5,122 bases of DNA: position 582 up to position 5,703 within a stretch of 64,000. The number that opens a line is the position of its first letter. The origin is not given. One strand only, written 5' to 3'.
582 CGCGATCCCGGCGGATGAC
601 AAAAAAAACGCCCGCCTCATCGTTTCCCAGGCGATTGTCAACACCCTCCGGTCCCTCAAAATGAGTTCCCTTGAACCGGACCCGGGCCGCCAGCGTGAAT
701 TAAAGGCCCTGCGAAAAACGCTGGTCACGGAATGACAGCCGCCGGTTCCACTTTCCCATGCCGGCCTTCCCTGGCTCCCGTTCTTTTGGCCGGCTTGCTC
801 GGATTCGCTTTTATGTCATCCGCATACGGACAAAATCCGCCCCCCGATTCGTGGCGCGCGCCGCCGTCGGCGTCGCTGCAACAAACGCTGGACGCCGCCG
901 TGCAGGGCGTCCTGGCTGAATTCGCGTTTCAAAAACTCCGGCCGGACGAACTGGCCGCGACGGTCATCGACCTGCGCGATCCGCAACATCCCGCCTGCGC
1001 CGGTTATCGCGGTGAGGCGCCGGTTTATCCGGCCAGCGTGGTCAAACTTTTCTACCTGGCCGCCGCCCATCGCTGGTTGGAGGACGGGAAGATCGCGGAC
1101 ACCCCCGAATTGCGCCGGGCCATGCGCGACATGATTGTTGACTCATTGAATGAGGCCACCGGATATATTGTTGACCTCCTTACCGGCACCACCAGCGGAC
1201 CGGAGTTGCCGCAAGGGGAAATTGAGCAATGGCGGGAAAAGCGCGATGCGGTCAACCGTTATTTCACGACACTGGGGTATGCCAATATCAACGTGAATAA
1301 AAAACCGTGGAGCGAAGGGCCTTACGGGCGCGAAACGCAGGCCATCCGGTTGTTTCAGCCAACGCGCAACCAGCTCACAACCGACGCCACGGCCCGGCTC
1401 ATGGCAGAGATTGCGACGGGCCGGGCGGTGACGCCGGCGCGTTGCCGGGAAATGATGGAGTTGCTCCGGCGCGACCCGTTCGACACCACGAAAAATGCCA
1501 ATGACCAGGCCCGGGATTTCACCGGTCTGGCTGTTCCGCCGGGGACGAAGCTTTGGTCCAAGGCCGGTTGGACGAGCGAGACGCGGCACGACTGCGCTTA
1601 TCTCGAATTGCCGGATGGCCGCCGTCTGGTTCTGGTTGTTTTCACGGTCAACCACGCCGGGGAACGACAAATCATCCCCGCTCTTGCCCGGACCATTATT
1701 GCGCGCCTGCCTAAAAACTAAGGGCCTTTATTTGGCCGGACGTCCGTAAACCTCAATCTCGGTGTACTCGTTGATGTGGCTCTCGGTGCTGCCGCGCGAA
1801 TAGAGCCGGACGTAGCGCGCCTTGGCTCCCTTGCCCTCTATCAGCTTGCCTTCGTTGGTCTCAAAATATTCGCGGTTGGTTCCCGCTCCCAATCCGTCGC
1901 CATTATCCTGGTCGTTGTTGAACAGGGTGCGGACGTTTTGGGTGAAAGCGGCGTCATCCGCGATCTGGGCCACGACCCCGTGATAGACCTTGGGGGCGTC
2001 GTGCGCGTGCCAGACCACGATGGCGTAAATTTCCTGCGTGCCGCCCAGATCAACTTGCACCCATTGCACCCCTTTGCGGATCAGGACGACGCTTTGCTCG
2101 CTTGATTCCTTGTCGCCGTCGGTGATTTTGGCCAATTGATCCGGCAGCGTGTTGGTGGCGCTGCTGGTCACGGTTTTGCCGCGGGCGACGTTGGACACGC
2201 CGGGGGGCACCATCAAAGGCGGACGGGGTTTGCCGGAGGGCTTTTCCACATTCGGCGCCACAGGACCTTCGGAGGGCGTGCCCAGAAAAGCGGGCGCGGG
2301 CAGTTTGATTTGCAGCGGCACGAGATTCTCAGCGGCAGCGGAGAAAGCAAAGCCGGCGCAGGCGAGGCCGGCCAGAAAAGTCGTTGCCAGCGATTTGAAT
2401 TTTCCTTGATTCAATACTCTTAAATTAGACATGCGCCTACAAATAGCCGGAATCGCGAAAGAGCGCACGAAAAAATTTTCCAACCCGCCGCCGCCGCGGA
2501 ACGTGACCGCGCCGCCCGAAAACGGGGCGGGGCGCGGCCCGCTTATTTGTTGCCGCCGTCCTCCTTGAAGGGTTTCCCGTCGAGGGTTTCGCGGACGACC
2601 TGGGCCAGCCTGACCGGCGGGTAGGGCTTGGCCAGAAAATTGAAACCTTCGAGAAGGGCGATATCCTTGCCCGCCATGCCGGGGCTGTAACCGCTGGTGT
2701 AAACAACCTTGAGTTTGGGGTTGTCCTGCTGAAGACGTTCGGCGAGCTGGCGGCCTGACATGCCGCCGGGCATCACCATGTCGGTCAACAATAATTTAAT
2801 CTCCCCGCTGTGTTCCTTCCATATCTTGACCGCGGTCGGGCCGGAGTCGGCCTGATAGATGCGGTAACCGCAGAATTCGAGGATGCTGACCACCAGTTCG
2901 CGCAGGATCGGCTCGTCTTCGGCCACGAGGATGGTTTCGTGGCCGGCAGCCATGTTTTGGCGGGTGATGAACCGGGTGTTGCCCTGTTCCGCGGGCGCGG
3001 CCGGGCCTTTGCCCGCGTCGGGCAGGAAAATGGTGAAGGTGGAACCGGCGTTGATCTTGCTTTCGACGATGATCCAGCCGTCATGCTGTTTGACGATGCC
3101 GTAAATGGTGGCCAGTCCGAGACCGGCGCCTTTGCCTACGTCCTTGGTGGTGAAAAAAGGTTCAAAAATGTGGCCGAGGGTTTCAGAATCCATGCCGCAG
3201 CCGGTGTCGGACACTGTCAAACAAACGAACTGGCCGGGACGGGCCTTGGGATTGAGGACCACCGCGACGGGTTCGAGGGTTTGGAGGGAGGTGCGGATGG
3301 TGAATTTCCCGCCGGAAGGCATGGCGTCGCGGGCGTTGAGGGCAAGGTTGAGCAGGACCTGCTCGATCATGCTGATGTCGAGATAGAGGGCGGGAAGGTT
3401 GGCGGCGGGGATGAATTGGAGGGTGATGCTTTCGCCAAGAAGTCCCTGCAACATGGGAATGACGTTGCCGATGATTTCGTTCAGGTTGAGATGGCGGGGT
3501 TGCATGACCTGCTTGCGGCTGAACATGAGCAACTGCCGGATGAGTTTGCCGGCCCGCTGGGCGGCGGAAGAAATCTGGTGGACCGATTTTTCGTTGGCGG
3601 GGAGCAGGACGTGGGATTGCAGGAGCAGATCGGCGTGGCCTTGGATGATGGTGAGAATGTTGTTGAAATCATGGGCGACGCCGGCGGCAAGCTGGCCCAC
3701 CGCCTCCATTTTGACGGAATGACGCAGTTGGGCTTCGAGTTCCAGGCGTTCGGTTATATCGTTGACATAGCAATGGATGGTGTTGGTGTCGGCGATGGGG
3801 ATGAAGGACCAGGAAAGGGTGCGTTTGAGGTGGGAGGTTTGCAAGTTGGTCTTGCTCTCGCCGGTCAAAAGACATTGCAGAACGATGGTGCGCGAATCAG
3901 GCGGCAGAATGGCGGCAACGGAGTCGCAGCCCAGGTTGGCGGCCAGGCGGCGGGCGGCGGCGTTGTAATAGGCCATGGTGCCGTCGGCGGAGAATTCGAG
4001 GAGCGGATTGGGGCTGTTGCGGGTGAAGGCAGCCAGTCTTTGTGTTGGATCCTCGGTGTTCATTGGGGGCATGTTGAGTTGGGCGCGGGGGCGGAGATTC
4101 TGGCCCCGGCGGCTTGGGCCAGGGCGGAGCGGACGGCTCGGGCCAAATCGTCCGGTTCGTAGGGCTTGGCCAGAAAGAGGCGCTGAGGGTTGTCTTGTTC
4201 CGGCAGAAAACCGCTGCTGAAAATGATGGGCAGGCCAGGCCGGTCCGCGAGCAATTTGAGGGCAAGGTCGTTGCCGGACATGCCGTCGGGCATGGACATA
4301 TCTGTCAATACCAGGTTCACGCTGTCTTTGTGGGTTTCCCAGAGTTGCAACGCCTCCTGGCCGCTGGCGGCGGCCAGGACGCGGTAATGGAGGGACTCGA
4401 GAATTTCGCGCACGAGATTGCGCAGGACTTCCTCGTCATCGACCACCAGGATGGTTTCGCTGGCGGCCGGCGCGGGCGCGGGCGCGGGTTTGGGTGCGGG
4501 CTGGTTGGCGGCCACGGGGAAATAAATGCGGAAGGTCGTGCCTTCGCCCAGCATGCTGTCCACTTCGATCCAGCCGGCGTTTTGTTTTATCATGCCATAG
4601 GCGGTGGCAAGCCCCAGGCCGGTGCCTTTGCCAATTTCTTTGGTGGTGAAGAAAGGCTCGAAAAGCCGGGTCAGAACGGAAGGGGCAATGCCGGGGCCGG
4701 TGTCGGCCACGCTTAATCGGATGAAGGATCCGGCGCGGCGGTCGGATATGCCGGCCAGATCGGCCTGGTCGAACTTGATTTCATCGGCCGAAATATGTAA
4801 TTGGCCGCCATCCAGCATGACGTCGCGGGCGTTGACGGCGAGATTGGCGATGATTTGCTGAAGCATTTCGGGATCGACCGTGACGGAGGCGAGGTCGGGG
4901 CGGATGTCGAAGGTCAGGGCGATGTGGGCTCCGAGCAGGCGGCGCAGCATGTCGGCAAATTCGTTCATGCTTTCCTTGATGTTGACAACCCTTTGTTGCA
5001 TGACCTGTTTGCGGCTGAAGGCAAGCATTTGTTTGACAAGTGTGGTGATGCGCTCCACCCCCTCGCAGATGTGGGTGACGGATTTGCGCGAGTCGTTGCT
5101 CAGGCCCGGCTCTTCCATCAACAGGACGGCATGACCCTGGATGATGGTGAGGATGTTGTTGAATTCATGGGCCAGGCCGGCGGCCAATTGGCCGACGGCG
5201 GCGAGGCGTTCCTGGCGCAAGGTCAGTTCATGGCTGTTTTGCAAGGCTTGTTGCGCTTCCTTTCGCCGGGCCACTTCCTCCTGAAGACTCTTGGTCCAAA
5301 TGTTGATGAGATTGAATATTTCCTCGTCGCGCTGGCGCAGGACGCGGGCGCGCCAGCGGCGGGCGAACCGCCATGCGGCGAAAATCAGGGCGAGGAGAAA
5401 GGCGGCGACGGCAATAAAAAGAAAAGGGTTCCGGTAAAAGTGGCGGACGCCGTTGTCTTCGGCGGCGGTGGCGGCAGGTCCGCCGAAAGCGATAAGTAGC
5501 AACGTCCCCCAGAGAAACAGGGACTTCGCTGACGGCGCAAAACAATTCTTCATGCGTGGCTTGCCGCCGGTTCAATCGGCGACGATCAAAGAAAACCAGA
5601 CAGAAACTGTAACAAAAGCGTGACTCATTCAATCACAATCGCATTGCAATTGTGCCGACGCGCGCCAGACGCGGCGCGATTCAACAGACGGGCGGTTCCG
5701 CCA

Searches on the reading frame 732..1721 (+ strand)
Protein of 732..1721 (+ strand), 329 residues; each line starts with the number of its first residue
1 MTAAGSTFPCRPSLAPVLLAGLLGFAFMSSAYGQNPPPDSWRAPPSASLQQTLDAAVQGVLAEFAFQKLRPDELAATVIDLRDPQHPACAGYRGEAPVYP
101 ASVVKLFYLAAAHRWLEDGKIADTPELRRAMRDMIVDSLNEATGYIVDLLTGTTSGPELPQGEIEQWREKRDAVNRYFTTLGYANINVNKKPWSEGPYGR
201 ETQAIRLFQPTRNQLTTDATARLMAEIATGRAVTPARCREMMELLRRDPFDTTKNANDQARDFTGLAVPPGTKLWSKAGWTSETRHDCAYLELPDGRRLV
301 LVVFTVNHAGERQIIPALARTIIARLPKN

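Call 36: search_protein_families(library=pfam, proteins=[window:732-1721:+])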
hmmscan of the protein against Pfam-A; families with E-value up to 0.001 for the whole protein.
window:732-1721:+ (329 aa): 1 family
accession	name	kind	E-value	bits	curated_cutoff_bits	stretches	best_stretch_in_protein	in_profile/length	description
PF13354.11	Beta-lactamase2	-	5.3e-23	81.9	22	1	170-305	99-214/214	Beta-lactamase enzyme family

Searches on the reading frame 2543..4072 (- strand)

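Call 36: search_protein_families(library=pfam, proteins=[window:2543-4072:-])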
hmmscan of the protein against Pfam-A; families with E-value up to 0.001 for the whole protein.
window:2543-4072:- (509 aa): 3 families
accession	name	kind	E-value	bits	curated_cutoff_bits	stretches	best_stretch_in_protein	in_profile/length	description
PF02518.31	HATPase_c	-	6.4e-21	75.3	26.4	1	233-352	3-109/111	Histidine kinase-, DNA gyrase B-, and HSP90-like ATPase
PF00072.30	Response_reg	-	8.9e-17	61.7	30.2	1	381-493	1-110/111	Response regulator receiver domain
PF00512.31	HisKA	-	3.5e-12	46.6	26.9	1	125-188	2-64/66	His Kinase A (phospho-acceptor) domain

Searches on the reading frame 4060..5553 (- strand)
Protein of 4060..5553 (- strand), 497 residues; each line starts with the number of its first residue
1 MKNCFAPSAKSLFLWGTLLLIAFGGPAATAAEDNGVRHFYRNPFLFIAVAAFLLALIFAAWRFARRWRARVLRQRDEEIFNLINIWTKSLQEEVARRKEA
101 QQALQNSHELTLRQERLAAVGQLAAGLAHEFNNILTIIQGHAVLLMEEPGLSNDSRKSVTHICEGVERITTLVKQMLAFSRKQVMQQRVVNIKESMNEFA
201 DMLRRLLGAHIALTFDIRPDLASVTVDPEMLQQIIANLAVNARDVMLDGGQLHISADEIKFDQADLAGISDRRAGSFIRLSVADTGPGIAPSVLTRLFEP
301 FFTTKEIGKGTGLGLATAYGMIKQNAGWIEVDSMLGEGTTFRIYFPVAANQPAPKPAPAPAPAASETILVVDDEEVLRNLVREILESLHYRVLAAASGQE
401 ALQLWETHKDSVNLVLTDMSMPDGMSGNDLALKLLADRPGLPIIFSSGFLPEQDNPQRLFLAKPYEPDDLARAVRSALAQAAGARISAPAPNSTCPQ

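Call 36: search_protein_families(library=pfam, proteins=[window:4060-5553:-])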
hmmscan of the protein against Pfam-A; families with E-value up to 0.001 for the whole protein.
window:4060-5553:- (497 aa): 3 families
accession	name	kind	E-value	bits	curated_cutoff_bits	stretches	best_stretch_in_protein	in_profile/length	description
PF02518.31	HATPase_c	-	3e-19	69.9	26.4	1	227-348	2-110/111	Histidine kinase-, DNA gyrase B-, and HSP90-like ATPase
PF00072.30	Response_reg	-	2.4e-17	63.5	30.2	1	368-474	1-110/111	Response regulator receiver domain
PF00512.31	HisKA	-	1.7e-11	44.4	26.9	1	120-183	2-64/66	His Kinase A (phospho-acceptor) domain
